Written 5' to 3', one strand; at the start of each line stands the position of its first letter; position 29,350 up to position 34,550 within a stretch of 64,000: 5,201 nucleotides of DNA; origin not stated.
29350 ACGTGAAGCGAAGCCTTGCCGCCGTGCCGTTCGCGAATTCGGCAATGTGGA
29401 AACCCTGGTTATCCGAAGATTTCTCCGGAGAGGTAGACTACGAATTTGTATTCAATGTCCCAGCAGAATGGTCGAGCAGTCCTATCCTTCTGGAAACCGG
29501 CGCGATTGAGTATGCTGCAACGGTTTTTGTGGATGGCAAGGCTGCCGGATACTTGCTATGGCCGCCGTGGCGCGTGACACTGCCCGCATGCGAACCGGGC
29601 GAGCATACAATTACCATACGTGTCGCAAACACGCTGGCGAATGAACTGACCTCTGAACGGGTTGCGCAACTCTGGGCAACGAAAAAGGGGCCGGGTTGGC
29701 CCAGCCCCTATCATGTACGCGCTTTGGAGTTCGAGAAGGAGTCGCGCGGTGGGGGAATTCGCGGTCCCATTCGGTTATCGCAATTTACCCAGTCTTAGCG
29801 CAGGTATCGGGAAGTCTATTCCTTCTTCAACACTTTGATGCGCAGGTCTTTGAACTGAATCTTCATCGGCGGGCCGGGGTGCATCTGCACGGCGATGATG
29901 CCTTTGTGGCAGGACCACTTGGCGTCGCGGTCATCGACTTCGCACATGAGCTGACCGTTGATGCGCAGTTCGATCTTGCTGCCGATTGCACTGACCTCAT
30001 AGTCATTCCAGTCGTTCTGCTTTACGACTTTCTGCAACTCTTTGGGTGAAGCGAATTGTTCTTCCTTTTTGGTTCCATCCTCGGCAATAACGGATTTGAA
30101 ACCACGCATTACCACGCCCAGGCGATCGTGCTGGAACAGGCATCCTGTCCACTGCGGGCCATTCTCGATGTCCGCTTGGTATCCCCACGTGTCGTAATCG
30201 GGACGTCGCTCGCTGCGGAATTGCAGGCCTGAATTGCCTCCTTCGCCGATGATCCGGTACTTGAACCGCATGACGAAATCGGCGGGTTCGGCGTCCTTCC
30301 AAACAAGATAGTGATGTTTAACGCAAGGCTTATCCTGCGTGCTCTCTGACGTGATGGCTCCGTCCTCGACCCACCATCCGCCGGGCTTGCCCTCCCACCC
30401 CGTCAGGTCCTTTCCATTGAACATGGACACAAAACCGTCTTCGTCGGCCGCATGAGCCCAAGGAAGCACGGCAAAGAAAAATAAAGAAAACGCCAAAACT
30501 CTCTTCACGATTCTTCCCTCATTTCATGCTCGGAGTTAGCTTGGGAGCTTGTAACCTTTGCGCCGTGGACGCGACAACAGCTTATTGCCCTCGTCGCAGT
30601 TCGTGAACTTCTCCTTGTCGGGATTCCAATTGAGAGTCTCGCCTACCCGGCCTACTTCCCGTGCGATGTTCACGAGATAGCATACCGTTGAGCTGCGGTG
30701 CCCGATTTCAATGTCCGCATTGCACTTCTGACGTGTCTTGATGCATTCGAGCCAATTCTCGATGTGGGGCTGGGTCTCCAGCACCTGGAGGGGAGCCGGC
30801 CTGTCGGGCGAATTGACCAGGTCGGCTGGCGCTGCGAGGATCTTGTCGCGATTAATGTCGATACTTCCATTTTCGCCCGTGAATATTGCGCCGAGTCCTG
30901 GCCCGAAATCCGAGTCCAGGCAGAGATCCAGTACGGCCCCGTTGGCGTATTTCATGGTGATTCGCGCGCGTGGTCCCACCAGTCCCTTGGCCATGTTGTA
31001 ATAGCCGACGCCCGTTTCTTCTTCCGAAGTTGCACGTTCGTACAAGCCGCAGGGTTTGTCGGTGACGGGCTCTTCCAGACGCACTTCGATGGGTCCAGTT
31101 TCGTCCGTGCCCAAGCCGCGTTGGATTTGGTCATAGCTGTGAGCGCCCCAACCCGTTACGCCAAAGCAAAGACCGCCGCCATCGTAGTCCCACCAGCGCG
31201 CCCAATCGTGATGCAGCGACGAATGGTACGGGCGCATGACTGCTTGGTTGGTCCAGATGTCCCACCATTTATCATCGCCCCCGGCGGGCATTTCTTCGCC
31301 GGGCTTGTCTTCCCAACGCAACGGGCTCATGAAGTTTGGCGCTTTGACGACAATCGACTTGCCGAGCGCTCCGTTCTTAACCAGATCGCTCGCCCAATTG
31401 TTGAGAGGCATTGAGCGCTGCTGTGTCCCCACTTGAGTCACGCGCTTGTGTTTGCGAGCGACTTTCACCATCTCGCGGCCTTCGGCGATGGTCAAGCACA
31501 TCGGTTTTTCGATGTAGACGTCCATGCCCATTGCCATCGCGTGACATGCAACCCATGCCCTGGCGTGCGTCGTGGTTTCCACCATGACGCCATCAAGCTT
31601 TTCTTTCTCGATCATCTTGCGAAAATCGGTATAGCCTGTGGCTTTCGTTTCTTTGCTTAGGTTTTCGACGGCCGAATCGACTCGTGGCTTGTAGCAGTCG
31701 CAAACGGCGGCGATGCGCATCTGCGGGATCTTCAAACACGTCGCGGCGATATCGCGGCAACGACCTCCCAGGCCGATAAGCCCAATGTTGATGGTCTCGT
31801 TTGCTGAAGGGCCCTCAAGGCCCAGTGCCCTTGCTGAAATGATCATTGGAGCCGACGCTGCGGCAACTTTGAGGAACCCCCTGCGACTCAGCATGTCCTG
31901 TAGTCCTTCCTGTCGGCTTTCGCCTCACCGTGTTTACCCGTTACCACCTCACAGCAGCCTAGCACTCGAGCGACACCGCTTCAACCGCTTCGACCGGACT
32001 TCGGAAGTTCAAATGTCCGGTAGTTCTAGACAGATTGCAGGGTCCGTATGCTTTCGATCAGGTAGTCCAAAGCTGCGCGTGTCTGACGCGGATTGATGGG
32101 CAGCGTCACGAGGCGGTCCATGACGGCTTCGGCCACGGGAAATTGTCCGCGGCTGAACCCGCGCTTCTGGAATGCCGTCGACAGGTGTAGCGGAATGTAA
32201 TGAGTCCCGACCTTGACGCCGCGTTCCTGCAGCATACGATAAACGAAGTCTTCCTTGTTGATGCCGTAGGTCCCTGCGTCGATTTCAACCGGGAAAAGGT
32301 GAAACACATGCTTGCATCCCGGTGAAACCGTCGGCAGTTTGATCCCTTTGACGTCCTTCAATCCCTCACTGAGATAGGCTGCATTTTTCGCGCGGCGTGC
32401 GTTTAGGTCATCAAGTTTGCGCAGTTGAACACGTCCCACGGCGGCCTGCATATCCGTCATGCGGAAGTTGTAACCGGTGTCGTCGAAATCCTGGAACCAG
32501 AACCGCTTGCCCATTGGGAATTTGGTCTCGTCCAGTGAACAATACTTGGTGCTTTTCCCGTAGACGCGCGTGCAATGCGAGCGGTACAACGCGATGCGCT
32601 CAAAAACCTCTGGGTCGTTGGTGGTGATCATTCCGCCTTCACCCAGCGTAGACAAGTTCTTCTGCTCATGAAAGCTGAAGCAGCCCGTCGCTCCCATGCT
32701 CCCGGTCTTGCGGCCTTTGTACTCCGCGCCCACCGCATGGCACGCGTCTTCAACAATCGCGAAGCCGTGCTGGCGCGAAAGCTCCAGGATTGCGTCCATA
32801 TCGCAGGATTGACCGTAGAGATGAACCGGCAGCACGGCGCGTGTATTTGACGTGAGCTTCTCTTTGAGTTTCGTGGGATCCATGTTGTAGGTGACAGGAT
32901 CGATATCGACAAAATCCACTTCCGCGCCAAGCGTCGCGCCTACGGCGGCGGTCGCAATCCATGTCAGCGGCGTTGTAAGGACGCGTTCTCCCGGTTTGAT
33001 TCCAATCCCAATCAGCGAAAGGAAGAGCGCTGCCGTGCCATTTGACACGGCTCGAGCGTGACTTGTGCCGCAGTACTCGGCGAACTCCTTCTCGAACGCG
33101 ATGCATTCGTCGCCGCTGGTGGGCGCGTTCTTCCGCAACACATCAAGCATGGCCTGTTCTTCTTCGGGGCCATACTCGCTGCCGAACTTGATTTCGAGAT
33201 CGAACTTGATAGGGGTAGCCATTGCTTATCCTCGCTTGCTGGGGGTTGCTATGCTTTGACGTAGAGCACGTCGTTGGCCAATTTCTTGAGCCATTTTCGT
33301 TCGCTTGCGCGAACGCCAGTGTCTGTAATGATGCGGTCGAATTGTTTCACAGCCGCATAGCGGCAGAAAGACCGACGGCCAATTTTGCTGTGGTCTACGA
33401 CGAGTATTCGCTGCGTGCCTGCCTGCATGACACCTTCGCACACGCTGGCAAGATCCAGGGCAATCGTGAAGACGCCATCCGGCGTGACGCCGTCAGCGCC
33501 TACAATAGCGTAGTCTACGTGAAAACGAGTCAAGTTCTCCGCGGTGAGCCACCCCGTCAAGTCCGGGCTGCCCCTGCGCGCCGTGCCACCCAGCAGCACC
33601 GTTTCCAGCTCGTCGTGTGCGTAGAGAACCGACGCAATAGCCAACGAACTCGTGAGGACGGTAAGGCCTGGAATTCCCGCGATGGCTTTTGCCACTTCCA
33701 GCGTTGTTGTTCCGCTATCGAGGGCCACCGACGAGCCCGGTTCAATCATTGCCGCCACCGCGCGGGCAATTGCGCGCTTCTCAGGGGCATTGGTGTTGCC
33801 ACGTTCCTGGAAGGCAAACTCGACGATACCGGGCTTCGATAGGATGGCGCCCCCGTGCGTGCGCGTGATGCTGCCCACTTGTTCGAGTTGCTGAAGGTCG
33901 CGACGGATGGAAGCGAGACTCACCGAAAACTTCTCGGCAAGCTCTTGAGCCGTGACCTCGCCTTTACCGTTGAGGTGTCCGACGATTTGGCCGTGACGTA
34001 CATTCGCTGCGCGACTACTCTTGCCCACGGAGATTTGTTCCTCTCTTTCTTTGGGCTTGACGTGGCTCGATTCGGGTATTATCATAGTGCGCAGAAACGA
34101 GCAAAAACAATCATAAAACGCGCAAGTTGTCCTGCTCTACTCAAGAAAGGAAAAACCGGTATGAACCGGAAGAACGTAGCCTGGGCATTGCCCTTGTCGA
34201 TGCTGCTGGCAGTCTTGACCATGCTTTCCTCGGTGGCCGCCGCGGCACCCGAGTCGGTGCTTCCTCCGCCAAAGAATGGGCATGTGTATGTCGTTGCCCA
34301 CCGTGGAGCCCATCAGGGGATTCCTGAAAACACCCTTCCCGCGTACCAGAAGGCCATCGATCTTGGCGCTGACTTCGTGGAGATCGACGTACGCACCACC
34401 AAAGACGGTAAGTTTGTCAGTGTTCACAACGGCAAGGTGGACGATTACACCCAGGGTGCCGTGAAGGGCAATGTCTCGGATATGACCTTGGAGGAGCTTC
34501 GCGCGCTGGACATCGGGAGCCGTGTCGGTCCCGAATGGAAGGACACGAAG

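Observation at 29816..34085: DeoR-regulated operon combining a cytoplasmic DegT sugar aminotransferase with a periplasmic Gfo/Idh/MocA 3-dehydrogenase and a DUF1080 3-keto-glycoside hydrolase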

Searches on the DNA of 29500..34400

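Call 47: search_rna_families(source=window, start=29500, end=34400, threshold=evalue, max_evalue=1)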
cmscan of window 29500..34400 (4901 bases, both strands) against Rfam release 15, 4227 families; matches with E-value up to 1: 1.
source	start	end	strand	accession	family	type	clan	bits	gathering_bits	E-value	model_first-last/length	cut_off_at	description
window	31414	31462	-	RF01855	Plant_SRP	Gene;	CL00003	16.2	105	0.18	1-305/305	no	Plant signal recognition particle RNA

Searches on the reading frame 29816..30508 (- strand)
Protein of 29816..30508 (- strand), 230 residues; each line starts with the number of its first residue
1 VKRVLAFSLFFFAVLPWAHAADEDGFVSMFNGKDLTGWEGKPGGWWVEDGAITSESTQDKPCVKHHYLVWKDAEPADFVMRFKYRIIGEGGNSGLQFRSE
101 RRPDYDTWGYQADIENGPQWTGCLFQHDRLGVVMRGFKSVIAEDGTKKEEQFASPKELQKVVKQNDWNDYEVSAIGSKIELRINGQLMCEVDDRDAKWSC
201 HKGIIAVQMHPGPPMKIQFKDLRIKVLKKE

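Call 3: search_protein_families(library=pfam, proteins=[window:29816-30508:-])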
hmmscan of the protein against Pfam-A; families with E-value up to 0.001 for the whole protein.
window:29816-30508:- (230 aa): 1 family
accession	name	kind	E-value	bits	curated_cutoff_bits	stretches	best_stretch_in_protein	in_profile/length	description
PF06439.18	3keto-disac_hyd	-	3e-35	122.4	26.8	1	25-225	1-187/187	3-keto-disaccharide hydrolase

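Call 4: search_protein_families(library=ncbifam, proteins=[window:29816-30508:-])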
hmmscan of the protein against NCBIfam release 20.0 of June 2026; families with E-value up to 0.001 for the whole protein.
window:29816-30508:- (230 aa): 0 families

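Call 53: search_solved_structures(query=window:29816-30508:-, max_evalue=0.001)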
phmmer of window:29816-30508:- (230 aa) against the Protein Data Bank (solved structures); distinct sequences matched with E-value up to 0.001: 4.
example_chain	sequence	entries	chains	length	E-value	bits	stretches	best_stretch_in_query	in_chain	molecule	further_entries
4jqt_A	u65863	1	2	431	7.6e-12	48.3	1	28-129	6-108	putative glycosyl hydrolase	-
3h3l_A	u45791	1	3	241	5e-07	32.5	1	26-124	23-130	PUTATIVE SUGAR HYDROLASE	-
3u1x_A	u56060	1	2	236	2e-05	27.3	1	23-200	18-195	putative glycosyl hydrolase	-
4hxc_A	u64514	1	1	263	0.00034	23.3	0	21-103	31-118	putative glycosyl hydrolase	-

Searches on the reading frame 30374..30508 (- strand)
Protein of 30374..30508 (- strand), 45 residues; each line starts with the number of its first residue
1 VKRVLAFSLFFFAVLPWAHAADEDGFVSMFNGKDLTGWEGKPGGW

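Call 68: search_protein_families(library=pfam, proteins=[window:30374-30508:-], max_evalue=10)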
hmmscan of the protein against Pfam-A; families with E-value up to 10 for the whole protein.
seq(45 aa): 1 family
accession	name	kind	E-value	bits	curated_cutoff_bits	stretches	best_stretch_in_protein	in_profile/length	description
PF06439.18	3keto-disac_hyd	-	0.0017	18.9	26.8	1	25-44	1-20/187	3-keto-disaccharide hydrolase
